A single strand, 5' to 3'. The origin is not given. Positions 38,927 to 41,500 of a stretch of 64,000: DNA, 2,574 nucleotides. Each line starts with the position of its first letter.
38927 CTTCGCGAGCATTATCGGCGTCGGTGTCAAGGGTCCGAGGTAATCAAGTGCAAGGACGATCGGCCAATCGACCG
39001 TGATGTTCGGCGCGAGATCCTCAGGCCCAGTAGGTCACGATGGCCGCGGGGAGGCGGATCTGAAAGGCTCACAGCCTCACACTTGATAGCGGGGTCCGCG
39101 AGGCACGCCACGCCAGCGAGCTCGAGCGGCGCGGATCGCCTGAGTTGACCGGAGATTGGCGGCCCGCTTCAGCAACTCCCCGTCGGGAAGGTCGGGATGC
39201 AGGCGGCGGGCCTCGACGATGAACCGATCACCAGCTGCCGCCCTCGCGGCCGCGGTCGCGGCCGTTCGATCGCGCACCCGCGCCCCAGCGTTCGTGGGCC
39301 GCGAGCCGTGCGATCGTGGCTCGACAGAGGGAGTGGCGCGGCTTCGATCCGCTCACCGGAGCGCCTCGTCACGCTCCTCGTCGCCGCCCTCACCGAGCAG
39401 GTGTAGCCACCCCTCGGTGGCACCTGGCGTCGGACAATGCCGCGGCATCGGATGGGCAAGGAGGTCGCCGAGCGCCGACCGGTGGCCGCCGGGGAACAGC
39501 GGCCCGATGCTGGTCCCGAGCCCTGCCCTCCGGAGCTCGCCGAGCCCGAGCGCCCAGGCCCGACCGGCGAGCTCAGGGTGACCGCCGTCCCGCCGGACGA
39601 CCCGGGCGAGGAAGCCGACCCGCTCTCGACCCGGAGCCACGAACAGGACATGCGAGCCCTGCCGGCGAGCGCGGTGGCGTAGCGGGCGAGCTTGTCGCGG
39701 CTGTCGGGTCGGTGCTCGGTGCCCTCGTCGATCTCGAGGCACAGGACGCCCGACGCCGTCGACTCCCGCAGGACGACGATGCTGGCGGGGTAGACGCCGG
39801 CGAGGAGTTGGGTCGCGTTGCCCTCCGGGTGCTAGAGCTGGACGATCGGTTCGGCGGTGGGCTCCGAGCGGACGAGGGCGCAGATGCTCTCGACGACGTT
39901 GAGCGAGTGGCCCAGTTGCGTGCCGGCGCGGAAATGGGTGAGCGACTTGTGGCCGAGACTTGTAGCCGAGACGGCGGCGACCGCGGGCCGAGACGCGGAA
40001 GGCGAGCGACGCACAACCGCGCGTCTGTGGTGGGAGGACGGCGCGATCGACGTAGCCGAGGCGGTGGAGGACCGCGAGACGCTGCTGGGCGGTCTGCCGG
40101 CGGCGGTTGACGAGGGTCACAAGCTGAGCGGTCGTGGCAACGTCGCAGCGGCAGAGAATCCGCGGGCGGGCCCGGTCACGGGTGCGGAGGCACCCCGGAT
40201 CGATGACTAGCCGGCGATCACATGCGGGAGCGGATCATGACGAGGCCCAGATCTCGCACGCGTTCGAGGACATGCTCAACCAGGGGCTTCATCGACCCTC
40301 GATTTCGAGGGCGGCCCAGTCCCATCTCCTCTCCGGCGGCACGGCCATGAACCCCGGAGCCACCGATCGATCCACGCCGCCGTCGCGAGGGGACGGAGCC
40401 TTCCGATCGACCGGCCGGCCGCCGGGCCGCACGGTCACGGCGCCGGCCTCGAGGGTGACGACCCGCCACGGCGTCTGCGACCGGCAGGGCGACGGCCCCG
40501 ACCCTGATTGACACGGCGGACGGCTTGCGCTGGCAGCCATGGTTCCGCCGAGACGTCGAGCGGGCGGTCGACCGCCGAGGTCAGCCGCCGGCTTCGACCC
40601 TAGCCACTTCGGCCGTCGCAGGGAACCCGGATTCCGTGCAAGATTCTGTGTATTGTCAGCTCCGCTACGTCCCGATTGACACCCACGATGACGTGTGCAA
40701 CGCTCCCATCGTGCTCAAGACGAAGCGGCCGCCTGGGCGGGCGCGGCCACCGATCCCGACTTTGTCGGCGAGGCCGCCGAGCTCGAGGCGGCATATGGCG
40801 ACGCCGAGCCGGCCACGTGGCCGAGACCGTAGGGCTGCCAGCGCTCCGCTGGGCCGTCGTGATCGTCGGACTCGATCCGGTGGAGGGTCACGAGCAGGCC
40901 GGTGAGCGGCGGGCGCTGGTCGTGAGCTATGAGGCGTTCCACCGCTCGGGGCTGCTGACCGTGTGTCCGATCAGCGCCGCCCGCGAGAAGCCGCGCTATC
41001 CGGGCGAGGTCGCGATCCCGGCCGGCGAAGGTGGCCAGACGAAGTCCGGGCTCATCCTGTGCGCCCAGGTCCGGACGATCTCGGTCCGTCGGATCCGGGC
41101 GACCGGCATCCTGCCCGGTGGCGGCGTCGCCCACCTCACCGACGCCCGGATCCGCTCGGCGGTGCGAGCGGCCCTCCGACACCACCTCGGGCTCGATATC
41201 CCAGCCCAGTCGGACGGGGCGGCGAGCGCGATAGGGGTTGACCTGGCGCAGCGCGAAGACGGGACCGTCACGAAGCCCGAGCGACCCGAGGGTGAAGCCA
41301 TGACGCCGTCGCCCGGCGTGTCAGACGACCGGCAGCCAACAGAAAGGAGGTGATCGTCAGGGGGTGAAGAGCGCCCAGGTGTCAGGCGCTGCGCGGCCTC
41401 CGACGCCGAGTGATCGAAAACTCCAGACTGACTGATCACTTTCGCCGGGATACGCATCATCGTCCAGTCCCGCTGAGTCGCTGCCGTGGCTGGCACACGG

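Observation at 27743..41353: Duplicated replication-relaxation + RHH-MazF module; copy 2 lost its antitoxin by a 136-bp direct-repeat-mediated deletion while keeping an intact toxin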

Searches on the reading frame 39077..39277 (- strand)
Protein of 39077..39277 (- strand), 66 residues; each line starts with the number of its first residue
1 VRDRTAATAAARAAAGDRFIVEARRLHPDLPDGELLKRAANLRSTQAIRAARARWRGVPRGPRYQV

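Call 64: search_protein_families(library=ncbifam, max_evalue=0.01, proteins=[window:39077-39277:-])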
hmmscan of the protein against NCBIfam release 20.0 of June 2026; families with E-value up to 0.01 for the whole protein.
window:39077-39277:- (66 aa): 0 families

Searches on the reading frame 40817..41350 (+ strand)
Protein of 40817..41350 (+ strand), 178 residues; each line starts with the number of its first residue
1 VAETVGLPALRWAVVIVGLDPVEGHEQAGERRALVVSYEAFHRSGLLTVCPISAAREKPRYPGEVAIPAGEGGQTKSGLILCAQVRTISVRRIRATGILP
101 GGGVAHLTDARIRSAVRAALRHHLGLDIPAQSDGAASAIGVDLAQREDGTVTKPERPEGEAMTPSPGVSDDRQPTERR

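Call 7: search_protein_families(library=pfam, max_evalue=0.01, proteins=[window:40817-41350:+])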
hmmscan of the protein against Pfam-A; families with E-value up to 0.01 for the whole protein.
seq(178 aa): 1 family
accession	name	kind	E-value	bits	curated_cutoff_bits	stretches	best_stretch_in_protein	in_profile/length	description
PF02452.23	PemK_toxin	-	2.9e-18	66.5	23.1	1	11-95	2-88/109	PemK-like, MazF-like toxin of type II toxin-antitoxin system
